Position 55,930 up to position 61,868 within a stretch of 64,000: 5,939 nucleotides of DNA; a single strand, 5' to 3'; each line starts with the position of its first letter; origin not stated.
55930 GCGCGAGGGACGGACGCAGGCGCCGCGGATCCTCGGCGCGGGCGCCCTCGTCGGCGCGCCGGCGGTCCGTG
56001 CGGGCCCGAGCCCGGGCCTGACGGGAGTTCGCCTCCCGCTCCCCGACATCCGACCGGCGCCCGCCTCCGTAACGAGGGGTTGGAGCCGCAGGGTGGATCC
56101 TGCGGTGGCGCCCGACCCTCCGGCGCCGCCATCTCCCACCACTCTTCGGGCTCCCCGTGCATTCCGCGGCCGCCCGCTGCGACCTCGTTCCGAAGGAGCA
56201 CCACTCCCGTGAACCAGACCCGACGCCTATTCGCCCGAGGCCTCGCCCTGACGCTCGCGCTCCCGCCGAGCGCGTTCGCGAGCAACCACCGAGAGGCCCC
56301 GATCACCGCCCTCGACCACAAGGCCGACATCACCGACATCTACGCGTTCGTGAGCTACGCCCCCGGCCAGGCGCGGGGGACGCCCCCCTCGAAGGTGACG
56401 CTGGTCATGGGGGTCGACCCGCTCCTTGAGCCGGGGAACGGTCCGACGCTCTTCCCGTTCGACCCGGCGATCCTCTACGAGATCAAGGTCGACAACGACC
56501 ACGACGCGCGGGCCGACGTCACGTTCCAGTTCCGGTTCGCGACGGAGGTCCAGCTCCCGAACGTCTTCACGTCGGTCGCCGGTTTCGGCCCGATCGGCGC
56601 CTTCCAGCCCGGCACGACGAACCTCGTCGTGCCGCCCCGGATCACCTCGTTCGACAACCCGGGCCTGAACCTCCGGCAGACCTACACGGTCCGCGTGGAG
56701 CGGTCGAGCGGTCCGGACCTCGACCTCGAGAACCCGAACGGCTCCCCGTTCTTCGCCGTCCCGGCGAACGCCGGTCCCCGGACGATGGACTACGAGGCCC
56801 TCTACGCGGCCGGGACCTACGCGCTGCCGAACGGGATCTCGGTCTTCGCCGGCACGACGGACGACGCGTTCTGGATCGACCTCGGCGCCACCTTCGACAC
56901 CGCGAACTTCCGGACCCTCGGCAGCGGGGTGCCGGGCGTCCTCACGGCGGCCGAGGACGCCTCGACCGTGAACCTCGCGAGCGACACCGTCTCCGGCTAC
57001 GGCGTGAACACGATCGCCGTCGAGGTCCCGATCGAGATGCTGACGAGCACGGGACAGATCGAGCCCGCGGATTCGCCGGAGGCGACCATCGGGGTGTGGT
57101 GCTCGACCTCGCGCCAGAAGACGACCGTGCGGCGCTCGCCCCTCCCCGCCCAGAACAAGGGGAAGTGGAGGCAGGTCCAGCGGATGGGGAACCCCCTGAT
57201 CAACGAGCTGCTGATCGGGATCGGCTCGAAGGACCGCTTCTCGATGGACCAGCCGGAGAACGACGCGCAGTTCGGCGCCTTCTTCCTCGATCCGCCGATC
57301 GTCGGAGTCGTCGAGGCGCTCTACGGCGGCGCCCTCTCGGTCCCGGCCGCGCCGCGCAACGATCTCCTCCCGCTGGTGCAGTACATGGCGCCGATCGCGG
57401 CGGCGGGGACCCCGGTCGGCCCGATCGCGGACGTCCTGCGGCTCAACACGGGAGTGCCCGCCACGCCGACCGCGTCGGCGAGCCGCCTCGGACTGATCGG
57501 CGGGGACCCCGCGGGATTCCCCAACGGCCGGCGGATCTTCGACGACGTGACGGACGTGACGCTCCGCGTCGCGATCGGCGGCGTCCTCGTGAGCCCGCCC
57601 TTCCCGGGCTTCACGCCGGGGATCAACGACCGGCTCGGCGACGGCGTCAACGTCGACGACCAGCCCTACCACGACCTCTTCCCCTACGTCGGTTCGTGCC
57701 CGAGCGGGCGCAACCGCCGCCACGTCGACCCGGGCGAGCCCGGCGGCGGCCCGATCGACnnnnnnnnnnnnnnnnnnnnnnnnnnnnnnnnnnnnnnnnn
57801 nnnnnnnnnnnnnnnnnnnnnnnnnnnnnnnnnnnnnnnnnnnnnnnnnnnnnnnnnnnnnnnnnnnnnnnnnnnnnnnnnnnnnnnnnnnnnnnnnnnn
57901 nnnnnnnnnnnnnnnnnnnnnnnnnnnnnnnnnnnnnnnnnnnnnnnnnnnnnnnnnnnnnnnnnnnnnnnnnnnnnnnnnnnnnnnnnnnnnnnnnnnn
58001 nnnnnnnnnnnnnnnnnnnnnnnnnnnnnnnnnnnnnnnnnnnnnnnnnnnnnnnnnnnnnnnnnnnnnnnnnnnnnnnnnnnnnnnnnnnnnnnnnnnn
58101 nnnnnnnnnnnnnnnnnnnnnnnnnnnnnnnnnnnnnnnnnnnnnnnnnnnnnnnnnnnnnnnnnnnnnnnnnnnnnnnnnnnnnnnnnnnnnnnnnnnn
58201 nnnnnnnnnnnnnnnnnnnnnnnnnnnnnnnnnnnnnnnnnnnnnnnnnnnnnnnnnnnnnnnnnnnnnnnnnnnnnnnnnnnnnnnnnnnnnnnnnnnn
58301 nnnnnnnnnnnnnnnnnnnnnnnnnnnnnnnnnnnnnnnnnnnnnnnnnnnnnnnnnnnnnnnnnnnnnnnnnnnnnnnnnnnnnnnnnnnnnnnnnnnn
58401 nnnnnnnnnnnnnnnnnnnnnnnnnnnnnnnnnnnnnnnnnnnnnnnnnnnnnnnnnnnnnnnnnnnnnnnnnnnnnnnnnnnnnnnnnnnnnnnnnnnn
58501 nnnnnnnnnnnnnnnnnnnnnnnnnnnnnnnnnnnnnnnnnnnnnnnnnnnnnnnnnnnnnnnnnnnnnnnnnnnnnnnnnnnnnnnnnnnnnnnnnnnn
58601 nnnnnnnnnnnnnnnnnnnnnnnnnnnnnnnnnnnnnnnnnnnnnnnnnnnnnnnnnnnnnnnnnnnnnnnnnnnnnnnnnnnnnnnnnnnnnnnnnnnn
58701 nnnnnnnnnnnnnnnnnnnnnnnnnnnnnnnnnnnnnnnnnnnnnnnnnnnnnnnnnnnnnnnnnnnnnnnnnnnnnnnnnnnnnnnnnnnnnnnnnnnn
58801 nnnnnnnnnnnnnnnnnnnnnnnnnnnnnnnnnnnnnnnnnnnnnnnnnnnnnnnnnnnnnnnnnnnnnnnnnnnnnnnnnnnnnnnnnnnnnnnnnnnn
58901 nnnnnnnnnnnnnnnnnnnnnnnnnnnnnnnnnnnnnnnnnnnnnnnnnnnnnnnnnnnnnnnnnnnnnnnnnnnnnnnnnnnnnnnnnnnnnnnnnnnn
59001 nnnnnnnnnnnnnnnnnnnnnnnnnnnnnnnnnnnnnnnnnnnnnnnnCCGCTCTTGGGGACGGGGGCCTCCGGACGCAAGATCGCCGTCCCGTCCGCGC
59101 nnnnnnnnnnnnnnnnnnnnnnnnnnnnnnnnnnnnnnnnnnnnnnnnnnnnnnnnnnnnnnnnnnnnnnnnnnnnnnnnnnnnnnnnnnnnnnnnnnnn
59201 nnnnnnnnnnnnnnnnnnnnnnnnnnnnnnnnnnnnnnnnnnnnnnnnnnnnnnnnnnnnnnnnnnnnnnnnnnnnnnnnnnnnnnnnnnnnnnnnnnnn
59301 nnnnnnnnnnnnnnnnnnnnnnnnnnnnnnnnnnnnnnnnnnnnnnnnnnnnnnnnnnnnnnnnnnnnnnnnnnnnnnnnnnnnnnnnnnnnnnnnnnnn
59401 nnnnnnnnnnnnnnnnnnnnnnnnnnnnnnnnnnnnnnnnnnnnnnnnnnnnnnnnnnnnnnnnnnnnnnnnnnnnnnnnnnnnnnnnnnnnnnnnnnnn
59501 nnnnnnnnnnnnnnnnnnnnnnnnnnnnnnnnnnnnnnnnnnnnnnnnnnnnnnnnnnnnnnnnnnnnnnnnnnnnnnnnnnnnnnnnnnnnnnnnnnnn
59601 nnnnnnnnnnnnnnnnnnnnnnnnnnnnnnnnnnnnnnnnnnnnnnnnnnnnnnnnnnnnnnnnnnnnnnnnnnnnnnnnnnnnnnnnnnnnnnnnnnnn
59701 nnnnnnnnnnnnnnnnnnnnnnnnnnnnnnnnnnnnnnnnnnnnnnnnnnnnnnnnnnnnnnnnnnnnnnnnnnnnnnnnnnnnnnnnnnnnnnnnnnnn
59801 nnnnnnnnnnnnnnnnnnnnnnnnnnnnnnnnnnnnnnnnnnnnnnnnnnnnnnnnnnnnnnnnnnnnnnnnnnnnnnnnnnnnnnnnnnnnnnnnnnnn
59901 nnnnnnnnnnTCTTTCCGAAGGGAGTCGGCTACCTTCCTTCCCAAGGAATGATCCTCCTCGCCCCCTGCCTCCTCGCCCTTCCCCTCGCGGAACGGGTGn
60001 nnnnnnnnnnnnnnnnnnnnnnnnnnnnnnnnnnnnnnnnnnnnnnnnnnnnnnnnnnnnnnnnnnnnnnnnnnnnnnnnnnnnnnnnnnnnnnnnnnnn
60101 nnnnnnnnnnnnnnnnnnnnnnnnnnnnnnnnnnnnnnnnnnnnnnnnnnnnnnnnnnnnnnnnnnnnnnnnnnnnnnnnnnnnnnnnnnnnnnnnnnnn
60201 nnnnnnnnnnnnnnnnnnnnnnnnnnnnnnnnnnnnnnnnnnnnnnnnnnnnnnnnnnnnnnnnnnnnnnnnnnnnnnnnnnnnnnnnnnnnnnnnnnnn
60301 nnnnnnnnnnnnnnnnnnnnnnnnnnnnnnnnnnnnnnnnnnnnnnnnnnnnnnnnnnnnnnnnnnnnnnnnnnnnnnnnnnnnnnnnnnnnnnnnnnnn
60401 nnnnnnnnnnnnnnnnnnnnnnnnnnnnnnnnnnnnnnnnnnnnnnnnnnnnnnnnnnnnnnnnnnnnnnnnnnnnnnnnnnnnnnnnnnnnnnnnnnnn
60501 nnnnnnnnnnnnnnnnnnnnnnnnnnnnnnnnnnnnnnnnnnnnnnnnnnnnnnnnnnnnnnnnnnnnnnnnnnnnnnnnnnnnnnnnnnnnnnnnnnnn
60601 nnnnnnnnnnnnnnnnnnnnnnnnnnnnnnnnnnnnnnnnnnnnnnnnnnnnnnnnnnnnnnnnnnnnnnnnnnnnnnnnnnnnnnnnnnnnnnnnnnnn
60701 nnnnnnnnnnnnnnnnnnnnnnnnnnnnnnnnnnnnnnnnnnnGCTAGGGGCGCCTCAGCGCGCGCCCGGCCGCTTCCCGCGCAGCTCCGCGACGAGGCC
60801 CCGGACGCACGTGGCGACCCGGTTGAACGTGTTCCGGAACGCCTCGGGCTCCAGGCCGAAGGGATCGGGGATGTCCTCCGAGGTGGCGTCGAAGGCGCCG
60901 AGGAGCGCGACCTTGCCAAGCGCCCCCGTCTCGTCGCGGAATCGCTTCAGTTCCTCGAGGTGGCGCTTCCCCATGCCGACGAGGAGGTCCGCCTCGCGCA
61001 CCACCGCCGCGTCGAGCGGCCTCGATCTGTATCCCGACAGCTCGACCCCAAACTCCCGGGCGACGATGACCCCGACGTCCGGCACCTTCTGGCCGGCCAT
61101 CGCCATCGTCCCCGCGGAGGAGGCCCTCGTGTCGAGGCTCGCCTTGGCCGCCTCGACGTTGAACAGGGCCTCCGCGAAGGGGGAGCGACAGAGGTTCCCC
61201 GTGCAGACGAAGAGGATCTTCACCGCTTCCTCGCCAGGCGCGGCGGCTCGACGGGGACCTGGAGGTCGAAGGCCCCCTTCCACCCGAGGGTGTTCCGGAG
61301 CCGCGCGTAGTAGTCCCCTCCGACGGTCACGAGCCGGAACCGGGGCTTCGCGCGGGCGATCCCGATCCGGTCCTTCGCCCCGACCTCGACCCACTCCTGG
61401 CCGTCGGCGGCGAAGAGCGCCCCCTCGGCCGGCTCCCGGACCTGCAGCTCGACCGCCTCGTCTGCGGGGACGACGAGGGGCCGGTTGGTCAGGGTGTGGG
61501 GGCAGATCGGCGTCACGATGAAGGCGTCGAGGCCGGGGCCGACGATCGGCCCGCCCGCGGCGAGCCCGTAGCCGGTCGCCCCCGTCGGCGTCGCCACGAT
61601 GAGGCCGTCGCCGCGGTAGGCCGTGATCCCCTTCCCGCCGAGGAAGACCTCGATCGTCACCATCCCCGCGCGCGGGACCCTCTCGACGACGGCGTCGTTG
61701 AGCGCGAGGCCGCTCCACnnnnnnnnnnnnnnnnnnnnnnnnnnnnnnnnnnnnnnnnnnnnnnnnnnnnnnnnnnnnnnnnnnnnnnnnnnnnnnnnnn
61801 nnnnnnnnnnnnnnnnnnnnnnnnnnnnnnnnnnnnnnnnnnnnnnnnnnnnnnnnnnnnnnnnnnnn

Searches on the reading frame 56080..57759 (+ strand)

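Call 65: search_protein_families(library=pfam, proteins=[window:56080-57759:+], max_evalue=0.00001)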
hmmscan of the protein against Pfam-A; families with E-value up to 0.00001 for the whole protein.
window:56080-57759:+ (560 aa): 1 family
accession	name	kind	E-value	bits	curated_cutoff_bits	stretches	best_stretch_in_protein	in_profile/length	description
PF14224.11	DUF4331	-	3.1e-101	340.1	27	1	68-538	1-419/421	Domain of unknown function (DUF4331)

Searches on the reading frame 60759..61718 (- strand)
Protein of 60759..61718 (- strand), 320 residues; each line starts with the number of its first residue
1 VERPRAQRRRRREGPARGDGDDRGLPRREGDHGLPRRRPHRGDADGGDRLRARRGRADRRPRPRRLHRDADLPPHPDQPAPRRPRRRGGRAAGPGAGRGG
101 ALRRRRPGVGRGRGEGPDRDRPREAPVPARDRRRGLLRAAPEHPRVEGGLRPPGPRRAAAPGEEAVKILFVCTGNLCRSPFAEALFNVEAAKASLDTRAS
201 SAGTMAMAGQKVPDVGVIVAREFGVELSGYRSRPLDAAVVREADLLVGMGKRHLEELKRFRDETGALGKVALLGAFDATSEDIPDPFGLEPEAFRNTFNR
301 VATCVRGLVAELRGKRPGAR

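Call 65: search_protein_families(library=pfam, proteins=[window:60759-61718:-], max_evalue=0.00001)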
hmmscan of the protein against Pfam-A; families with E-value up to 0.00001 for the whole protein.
window:60759-61718:- (320 aa): 1 family
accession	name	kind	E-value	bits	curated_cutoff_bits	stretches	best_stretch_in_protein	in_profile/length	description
PF01451.26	LMWPc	-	3e-29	102.5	23.2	1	168-308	1-143/144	Low molecular weight phosphotyrosine protein phosphatase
